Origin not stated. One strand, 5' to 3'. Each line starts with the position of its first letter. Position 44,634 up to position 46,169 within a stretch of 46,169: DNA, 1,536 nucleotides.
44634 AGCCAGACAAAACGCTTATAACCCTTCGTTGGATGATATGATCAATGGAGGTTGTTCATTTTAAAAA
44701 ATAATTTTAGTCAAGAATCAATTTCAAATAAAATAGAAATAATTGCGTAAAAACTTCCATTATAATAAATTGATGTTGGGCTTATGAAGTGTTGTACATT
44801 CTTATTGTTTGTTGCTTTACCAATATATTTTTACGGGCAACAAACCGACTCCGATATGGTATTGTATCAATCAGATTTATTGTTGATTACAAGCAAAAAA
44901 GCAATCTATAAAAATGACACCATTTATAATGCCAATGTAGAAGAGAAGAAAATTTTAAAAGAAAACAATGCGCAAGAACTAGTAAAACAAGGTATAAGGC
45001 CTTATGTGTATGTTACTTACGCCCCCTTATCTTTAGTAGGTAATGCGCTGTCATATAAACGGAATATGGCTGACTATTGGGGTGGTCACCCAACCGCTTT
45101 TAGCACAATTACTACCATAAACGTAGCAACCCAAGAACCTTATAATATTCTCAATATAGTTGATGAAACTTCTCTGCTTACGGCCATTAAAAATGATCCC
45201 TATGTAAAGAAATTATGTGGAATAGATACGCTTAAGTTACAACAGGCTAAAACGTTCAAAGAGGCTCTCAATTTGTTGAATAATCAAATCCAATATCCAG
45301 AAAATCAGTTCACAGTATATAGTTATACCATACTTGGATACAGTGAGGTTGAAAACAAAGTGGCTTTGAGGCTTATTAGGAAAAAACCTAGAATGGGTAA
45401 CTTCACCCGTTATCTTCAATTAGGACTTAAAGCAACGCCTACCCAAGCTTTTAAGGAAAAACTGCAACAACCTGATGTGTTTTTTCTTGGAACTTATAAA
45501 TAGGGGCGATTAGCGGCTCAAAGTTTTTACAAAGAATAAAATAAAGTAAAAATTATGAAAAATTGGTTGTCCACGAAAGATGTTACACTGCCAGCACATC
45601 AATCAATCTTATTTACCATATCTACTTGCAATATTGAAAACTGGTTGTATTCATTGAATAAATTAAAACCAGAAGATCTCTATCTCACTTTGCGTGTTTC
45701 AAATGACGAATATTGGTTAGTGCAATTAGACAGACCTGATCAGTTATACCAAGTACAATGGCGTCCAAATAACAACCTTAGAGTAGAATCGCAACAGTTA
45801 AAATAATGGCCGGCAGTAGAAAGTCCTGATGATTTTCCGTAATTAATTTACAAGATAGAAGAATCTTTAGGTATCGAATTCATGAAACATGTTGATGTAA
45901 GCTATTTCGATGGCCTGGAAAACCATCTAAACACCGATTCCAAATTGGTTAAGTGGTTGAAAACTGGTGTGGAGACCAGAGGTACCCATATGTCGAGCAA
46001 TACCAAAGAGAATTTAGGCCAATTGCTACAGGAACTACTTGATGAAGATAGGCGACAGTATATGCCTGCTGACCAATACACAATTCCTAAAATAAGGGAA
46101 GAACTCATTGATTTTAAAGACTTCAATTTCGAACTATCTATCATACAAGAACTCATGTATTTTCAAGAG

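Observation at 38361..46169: Same-strand island of secreted, lipoprotein and immunity-type genes (YwqK/MORN-repeat giant, SUKH-like, LRR) with no cognate toxin in the window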

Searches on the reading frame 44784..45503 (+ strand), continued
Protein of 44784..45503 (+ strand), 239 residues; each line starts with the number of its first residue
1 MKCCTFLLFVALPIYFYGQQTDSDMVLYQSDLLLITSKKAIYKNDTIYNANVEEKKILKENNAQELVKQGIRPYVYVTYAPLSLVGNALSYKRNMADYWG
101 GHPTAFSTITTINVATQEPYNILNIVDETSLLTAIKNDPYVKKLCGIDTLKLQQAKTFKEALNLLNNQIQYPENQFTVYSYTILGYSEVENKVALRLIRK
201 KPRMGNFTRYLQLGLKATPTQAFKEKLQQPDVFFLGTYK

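Call 94: find_encoding_contigs(protein=P0067, flank=10000, max_places=2)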
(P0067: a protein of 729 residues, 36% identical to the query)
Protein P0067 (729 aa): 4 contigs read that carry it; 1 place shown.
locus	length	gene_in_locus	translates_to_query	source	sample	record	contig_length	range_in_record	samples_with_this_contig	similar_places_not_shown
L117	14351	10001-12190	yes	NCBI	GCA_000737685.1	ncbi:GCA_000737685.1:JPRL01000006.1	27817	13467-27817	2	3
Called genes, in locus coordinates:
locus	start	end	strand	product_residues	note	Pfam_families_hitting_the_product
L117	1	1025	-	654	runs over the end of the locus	PF26628:DUF8202, PF18962:Por_Secre_tail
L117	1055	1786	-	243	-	PF13568:OMP_b-brl_2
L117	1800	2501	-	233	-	PF13568:OMP_b-brl_2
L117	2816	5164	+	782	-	PF00924:MS_channel_2nd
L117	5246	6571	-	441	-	PF27526:XylA2_C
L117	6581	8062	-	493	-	PF00370:FGGY_N, PF02782:FGGY_C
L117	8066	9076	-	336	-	PF00392:GntR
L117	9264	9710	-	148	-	PF11396:PepSY_like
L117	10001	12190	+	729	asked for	PF13181:TPR_8 (faint), PF14559:TPR_19 (faint), PF17874:TPR_MalT (faint), PF00515:TPR_1 (faint), PF13424:TPR_12 (weak), PF13424:TPR_12, PF07730:HisKA_3, PF02518:HATPase_c, +4 more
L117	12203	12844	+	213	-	PF00072:Response_reg, PF00196:GerE, PF08281:Sigma70_r4_2 (faint)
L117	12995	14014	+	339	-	PF12146:Hydrolase_4, PF00561:Abhydrolase_1, PF00975:Thioesterase (weak), PF12697:Abhydrolase_6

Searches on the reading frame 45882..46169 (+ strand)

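Call 7: search_protein_families(library=pfam, proteins=[window:45882-46169:+], max_evalue=0.1)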
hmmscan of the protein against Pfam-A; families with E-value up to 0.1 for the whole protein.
window:45882-46169:+ (96 aa): 2 families
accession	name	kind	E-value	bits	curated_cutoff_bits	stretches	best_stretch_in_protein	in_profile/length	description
PF21832.1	DUF6892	-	0.00057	20.5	24.6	1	76-95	2-21/136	Family of unknown function (DUF6892)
PF05206.20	TRM13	-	0.03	14.3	26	1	27-66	196-235/257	Methyltransferase TRM13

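Call 8: search_protein_families(library=ncbifam, proteins=[window:45882-46169:+], max_evalue=0.1)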
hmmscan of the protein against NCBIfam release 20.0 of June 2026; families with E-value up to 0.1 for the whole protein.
window:45882-46169:+ (96 aa): 0 families

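Call 10: search_protein_families(library=pfam, proteins=[window:45882-46169:+], max_evalue=10)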
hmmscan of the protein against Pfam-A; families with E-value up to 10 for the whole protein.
window:45882-46169:+ (96 aa): 3 families
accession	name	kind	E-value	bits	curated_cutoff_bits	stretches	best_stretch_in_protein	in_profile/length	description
PF21832.1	DUF6892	-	0.00057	20.5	24.6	1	76-95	2-21/136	Family of unknown function (DUF6892)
PF05206.20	TRM13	-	0.03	14.3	26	1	27-66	196-235/257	Methyltransferase TRM13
PF13543.13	SAM_KSR1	-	0.1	13.1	22.5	1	10-63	2-54/75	SAM like domain present in kinase suppressor RAS 1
